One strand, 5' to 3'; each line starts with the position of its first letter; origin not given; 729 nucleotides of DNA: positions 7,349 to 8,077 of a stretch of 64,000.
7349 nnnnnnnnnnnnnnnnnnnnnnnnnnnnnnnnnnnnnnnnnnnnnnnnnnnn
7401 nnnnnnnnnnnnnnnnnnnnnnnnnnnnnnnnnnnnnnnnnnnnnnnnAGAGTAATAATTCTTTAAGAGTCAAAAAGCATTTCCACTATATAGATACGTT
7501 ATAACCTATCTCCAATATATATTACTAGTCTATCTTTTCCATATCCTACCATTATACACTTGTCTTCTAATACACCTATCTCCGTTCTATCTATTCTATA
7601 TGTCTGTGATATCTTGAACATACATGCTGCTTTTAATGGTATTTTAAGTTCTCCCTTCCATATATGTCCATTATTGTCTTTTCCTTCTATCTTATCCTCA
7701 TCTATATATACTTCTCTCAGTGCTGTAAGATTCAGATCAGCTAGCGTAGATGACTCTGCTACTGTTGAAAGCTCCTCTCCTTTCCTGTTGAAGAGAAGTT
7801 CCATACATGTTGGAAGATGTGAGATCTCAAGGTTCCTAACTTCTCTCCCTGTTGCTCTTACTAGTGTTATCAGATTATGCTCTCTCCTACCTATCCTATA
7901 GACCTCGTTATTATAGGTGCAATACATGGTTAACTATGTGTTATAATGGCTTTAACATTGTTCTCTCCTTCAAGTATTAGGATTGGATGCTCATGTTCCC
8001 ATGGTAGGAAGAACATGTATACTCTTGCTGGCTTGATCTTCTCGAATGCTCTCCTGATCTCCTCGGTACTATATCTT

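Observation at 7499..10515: Translationally coupled 6-7 gene cassette with a diverged, inverted second copy 52 kb away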

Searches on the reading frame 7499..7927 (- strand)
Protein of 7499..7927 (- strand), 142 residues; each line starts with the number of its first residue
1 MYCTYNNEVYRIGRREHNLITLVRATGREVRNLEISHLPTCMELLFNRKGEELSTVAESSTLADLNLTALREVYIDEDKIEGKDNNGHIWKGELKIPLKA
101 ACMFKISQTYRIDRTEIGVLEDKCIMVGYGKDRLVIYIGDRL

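Call 4: search_protein_families(library=pfam, proteins=[window:7499-7927:-], max_evalue=1)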
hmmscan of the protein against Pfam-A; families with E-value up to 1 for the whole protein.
window:7499-7927:- (142 aa): 1 family
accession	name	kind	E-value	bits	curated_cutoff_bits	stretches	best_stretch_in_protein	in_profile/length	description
PF16780.10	AIMP2_LysRS_bd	-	0.04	14.1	27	0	32-42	15-24/47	AIMP2 lysyl-tRNA synthetase binding domain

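Call 5: search_protein_families(library=phrogs, proteins=[window:7499-7927:-], max_evalue=1)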
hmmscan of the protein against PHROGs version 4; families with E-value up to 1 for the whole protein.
window:7499-7927:- (142 aa): 0 families

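Call 23: find_related_loci(query=window:7499-7927:-, collection=viral_contigs, flank=10000)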
Query window:7499-7927:- (142 aa) in viral_contigs; peptide patterns used: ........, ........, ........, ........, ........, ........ (x = any residue, [..] = any of these).
1 stretches matched a pattern, but none encodes a relative of the query by tblastn (E <= 1e-3).

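Call 26: find_homologous_proteins(query=A1, max_evalue=0.01)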
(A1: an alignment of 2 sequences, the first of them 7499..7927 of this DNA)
Query A1 (2 sequences) (142 aa, profile of the alignment): 2 proteins with E <= 0.01 among 180 candidates.
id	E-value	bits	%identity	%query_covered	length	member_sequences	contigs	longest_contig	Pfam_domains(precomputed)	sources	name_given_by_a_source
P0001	2.5e-78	279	32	89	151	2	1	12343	-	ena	-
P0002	2.8e-70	253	100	100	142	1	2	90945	-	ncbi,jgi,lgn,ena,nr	ncbi:MAG: hypothetical protein GXO26_08015 [Crenarchaeota archaeon]|nr:hypothetical protein [Thermop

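Call 35: find_related_loci(query=A1, collection=genome_contigs, flank=10000)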
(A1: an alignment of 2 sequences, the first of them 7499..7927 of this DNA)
Query A1 (142 aa) in genome_contigs; peptide patterns used: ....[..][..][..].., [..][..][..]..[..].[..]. (x = any residue, [..] = any of these).
75 stretches matched a pattern, but none encodes a relative of the query by tblastn (E <= 1e-3).

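Call 36: find_related_loci(query=A1, collection=metagenome_contigs, flank=10000)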
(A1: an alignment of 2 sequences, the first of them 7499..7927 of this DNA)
Query A1 (142 aa) in metagenome_contigs; peptide patterns used: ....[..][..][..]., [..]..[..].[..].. (x = any residue, [..] = any of these).
444 stretches matched a pattern; 2 encode a relative of the query (tblastn E <= 1e-3); 2 distinct loci.
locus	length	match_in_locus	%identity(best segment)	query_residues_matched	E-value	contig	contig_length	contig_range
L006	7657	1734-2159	100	1-142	2e-95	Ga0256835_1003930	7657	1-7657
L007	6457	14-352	30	16-127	2e-10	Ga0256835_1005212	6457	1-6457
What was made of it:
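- Tried and rejected: The JGI metagenome scan found only near-identical contigs (call 36).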

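Call 37: search_protein_families(library=padloc, proteins=[window:7499-7927:-], max_evalue=1)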
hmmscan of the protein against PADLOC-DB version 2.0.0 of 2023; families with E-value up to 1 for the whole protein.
window:7499-7927:- (142 aa): 0 families

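Call 38: search_protein_families(library=ncbifam, proteins=[window:7499-7927:-], max_evalue=1)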
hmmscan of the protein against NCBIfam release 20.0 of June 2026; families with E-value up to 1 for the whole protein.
window:7499-7927:- (142 aa): 0 families

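Call 42: search_solved_structures(query=A1, max_evalue=10)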
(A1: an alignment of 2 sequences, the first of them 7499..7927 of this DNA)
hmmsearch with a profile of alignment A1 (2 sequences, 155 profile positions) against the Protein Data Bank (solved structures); distinct sequences matched with E-value up to 10: 3.
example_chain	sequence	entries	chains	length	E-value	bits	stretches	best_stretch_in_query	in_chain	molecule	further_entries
6tmg_r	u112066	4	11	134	0.29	14.1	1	48-118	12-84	ATPTG12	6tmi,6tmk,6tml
4hhx_A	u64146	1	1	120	0.67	12.9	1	40-92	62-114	Toxin coregulated pilus biosynthesis protein E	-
8keg_A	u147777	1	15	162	0.79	12.7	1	12-89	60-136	Neck gp5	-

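Call 58: search_protein_representatives(alignment_id=A10)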
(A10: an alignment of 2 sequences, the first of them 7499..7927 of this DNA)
Query: 2 sequences, 155 profile positions. Proteins with E-value up to 0.001 (for the whole library): 8; up to 1e-10: 7; up to 1e-30: 3. The best 8 are listed.
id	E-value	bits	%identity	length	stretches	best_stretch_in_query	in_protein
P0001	2.3e-80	284.1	-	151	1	1-155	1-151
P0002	1.1e-70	252.6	-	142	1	6-155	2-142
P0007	1.6e-32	128.7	-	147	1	6-155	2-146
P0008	1.8e-15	73.3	-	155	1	6-152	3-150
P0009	2.7e-15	72.7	-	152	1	5-152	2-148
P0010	9.1e-15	71.0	-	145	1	14-141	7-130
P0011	1.3e-12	64.0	-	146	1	5-153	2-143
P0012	9.0e-05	38.5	-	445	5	11-63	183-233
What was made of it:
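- The exhaustive HMMER search finds F6 in five further lineages (call 58).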

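Call 60: find_encoding_contigs(protein=P0007, flank=10000)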
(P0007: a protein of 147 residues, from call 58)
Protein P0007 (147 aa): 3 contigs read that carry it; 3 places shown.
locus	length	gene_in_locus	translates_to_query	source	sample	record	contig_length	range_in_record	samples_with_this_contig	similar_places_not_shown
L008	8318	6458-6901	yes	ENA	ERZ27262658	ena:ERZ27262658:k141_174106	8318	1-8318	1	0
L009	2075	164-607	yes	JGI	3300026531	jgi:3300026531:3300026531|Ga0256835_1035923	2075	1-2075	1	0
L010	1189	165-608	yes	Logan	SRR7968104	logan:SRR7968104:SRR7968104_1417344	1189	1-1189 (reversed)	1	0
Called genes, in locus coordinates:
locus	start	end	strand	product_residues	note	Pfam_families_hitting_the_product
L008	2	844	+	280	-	?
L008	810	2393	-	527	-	PF00270:DEAD (faint), PF04851:ResIII, PF06733:DEAD_2 (weak), PF13307:Helicase_C_2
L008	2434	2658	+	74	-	-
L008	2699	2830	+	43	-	-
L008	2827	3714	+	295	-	PF08271:Zn_Ribbon_TF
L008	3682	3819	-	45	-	-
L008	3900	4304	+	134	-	-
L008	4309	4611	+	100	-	-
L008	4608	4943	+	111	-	-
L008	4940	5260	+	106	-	-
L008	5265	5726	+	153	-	-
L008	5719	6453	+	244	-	-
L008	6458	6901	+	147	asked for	-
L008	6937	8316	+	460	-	?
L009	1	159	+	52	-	?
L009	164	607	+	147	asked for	-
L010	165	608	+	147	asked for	-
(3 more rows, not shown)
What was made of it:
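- Closest known: Clamp-dependent late transcription. Same: Here a TFB-like gene sits directly upstream of cassette A and of its ortholog in L008 (calls 4, 60).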

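Call 61: find_encoding_contigs(protein=P0008, flank=10000, max_places=4)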
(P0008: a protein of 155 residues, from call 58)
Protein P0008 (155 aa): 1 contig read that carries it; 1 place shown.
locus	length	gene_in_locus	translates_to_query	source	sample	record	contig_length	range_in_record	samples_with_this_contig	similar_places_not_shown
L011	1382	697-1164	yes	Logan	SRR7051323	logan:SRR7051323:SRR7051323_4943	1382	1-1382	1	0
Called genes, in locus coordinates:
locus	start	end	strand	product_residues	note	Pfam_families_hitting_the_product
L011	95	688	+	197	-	-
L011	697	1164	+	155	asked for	-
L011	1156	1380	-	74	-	?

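Call 62: find_encoding_contigs(protein=P0009, flank=10000, max_places=4)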
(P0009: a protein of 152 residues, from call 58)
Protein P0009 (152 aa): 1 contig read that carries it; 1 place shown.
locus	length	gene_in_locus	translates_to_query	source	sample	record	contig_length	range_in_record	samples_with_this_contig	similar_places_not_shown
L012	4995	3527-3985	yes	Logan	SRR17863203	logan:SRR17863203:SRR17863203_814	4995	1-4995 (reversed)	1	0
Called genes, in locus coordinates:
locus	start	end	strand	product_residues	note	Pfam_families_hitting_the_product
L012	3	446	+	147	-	?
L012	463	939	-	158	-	-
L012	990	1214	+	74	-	-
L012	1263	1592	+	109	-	-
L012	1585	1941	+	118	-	-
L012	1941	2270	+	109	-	-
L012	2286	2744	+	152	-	-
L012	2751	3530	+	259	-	-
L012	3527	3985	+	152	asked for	-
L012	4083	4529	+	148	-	-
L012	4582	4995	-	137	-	?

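Call 63: find_encoding_contigs(protein=P0010, flank=10000, max_places=4)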
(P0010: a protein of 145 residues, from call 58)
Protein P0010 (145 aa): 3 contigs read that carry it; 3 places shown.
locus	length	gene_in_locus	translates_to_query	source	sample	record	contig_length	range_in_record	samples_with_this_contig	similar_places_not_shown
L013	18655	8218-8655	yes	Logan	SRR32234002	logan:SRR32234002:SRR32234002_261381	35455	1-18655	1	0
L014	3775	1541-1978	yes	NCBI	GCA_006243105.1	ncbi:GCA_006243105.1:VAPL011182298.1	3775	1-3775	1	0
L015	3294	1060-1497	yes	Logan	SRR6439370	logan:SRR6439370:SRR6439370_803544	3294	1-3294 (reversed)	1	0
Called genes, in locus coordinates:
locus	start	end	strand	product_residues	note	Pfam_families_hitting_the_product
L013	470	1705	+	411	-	-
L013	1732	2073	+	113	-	-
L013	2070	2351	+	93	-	-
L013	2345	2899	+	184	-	-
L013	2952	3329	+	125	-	-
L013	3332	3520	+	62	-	-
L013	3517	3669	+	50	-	-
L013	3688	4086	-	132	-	-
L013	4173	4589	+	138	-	-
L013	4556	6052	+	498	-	PF00082:Peptidase_S8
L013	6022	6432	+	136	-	-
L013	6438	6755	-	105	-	-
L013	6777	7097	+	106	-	-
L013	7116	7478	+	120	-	-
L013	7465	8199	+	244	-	-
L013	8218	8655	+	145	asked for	-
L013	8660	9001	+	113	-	-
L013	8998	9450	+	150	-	-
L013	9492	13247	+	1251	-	-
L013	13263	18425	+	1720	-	PF11974:bMG3 (faint)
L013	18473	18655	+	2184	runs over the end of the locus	PF02369:Big_1 (faint), PF13620:CarboxypepD_reg (weak)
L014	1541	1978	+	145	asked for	-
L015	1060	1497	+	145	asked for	-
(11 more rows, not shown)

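Call 64: find_encoding_contigs(protein=P0011, flank=10000, max_places=4)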
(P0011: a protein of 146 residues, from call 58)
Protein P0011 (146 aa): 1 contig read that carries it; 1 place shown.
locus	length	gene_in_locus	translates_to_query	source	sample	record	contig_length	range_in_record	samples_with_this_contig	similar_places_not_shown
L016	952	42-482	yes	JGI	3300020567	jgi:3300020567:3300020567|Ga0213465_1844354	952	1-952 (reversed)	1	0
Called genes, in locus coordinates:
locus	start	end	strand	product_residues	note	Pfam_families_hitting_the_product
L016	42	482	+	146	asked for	-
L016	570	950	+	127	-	?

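Call 71: predict_structure(alignment_id=A11)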
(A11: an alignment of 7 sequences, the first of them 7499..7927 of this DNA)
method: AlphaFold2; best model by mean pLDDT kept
length: 142 residues; sequences in the alignment: 7
mean_pLDDT: 93.6   pTM: 0.85
mean pLDDT of the five models: 93.6, 93.2, 93.0, 92.1, 91.9
residues with pLDDT >= 90: 125; 70-90: 17; 50-70: 0; < 50: 0
segments of 3 or more residues with pLDDT < 50: none
pLDDT, mean of each block of 10 residues (from residue 1): 95 91 95 93 94 94 90 96 94 94 91 93 94 95 95
secondary structure, 60 per line:
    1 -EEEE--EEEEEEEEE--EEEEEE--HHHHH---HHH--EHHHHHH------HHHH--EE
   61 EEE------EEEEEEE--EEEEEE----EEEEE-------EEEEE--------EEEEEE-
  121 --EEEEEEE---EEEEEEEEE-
elements in order: E2-5 E8-16 E19-24 H27-31 H41-46 H53-56 E59-63 E70-76 E79-84 E89-93 E101-105 E114-119 E123-129 E133-141
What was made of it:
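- On Clamp-fold single domain (for F6): The model has pLDDT 93.6 (call 71).
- F6 model: pLDDT 93.6 (call 71).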

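Call 77: fold_search(model_id=the predicted structure, library=pdb)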
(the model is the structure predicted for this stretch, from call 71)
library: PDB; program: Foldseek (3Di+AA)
matches with E <= 10: 1107; with E <= 0.001: 0
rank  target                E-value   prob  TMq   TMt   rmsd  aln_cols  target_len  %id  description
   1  8dr4_G                6.2e-03  0.96  0.37  0.23  11.9       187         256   13  Open state of RFC:PCNA bound to a 3' ss/dsDNA junction (DNA2) without NTD (released 2022-08-17)
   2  3v62_B                9.0e-03  0.94  0.38  0.24  11.5       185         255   11  Structure of the S. cerevisiae Srs2 C-terminal domain in complex with PCNA conjugated to SUMO on lysine 164 (released 2012-02-29)
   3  8fs6_H                1.1e-02  0.85  0.34  0.20  12.9       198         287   10  Structure of S. cerevisiae Rad24-RFC loading the 9-1-1 clamp onto a 10-nt gapped DNA in step 4 (partially closed 9-1-1 (released 2023-06-14)
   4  3gpn                  1.2e-02  0.90  0.35  0.22  12.2       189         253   15  Structure of the non-trimeric form of the E113G PCNA mutant protein (released 2009-06-16)
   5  7tib_G                1.4e-02  0.95  0.39  0.25  11.8       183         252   11  Structure of the yeast clamp loader (Replication Factor C RFC) bound to the open sliding clamp (Proliferating Cell Nuc (released 2022-02-16)
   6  1ud9_A                1.5e-02  0.66  0.29  0.20  14.7       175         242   14  Crystal Structure of Proliferating Cell Nuclear Antigen (PCNA) Homolog From Sulfolobus tokodaii (released 2004-06-15)
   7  6ap4_K                1.6e-02  0.82  0.32  0.16  12.8       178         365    7  Crystal structure of the DNA polymerase III subunit beta from Acinetobacter baumannii (released 2017-12-20)
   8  2awa_D                1.7e-02  0.84  0.34  0.16  11.2       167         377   14  Crystal structure of DNA polymerase III, beta chain (EC 2.7.7.7) (np_344555.1) from STREPTOCOCCUS PNEUMONIAE TIGR4 at  (released 2005-09-20)
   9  5v7k                  1.9e-02  0.91  0.39  0.25  11.7       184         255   11  PCNA mutant D41A/D42A Protein Defective in Gene Silencing (released 2018-03-14)
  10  6qcg_C                2.0e-02  0.82  0.35  0.23  11.8       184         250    8  PCNA complex with Cdt1 N-terminal PIP-box peptide (released 2019-01-23)
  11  2awa_B                2.1e-02  0.98  0.46  0.21   9.7       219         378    9  Crystal structure of DNA polymerase III, beta chain (EC 2.7.7.7) (np_344555.1) from STREPTOCOCCUS PNEUMONIAE TIGR4 at  (released 2005-09-20)
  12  8fs7_H                2.1e-02  0.97  0.32  0.18   8.6       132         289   10  Structure of S. cerevisiae Rad24-RFC loading the 9-1-1 clamp onto a 10-nt gapped DNA in step 5 (closed 9-1-1 and stabl (released 2023-06-14)
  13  7ti8_G                2.1e-02  0.85  0.36  0.23  12.1       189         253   13  Structure of the yeast clamp loader (Replication Factor C RFC) bound to the open sliding clamp (Proliferating Cell Nuc (released 2022-02-16)
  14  3f1w                  2.2e-02  0.90  0.38  0.24  11.8       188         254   14  Crystal structure of a mutant proliferating cell nuclear antigen that blocks translesion synthesis (released 2008-12-23)
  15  8gnn_B                2.2e-02  0.85  0.35  0.21  12.2       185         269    8  Crystal structure of the human RAD9-RAD1-HUS1-RAD17 complex (released 2023-03-08)
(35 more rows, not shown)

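Call 80: find_related_loci(query=P0010, collection=viral_contigs, flank=10000)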
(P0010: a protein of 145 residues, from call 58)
Query P0010 (145 aa) in viral_contigs; peptide patterns used: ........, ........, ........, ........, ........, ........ (x = any residue, [..] = any of these).
5 stretches matched a pattern, but none encodes a relative of the query by tblastn (E <= 1e-3).

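Call 81: find_related_loci(query=P0009, collection=viral_contigs, flank=10000)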
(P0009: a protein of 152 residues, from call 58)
Query P0009 (152 aa) in viral_contigs; peptide patterns used: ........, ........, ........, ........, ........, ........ (x = any residue, [..] = any of these).
8 stretches matched a pattern, but none encodes a relative of the query by tblastn (E <= 1e-3).

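Call 85: fold_search(model_id=the predicted structure, library=viral)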
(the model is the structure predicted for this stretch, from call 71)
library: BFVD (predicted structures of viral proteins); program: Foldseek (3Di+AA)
matches with E <= 10: 686; with E <= 0.001: 0
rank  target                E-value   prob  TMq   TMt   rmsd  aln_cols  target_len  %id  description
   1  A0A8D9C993            2.8e-03  0.99  0.42  0.26  11.2       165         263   11  Uncharacterized protein [uncultured marine phage]
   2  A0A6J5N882            4.2e-03  0.97  0.35  0.24  11.5       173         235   10  Uncharacterized protein [uncultured Caudovirales phage]
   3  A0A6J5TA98            4.4e-03  0.99  0.43  0.29   9.3       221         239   10  Uncharacterized protein [uncultured Caudovirales phage]
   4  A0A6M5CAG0            6.1e-03  1.00  0.50  0.33   8.0       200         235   10  (no name in the UniProt tables at hand)
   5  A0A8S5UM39            7.1e-03  0.98  0.38  0.29  11.5       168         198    9  SLIDING CLAMP [Myoviridae sp. ctCo31]
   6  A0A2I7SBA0            7.5e-03  0.93  0.34  0.24  11.4       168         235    9  (no name in the UniProt tables at hand)
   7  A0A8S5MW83            7.9e-03  1.00  0.47  0.23   7.5       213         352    8  Beta clamp protein [Siphoviridae sp. ctsBB38]
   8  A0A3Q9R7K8            8.3e-03  0.94  0.34  0.26   9.5       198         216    6  Uncharacterized protein [Bacillus phage pW4]
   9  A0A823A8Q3            1.1e-02  0.97  0.39  0.19  10.3       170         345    7  (no name in the UniProt tables at hand)
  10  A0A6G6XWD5            1.1e-02  0.92  0.38  0.27  11.8       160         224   14  (no name in the UniProt tables at hand)
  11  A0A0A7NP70            1.5e-02  0.99  0.45  0.40   8.6       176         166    9  DNA polymerase III beta chain [Lactobacillus phage LfeInf]
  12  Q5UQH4                1.5e-02  0.93  0.39  0.20  11.8       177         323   11  Uncharacterized protein L823 [Acanthamoeba polyphaga mimivirus]
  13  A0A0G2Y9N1            1.6e-02  0.77  0.32  0.21  11.2       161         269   14  Proliferating cell nuclear antigen [Acanthamoeba polyphaga mimivirus Kroon]
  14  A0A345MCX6            1.8e-02  0.99  0.45  0.22   8.2       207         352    8  (no name in the UniProt tables at hand)
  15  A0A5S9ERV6            1.9e-02  0.91  0.40  0.23  12.9       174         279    7  Uncharacterized protein [Tenacibaculum phage PTm1]
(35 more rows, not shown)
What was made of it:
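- On Clamp-fold single domain (for F6): However, E is at best 2.8e-3, TMq at most 0.50, and the secondary-structure order is atypical (calls 77, 85).
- Closest known: Phage and bacterial sliding clamps. Same: These are the best matches of the confident F6 model in BFVD and PDB, with TMq up to 0.50 (calls 77, 85).
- Closest known: Clamp-dependent late transcription. Same: Pox VLTF-1 appears among the BFVD hits (call 85, rank 30).
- All top 50 PDB hits are clamps, and so are the named hits among the top BFVD matches (calls 77, 85).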
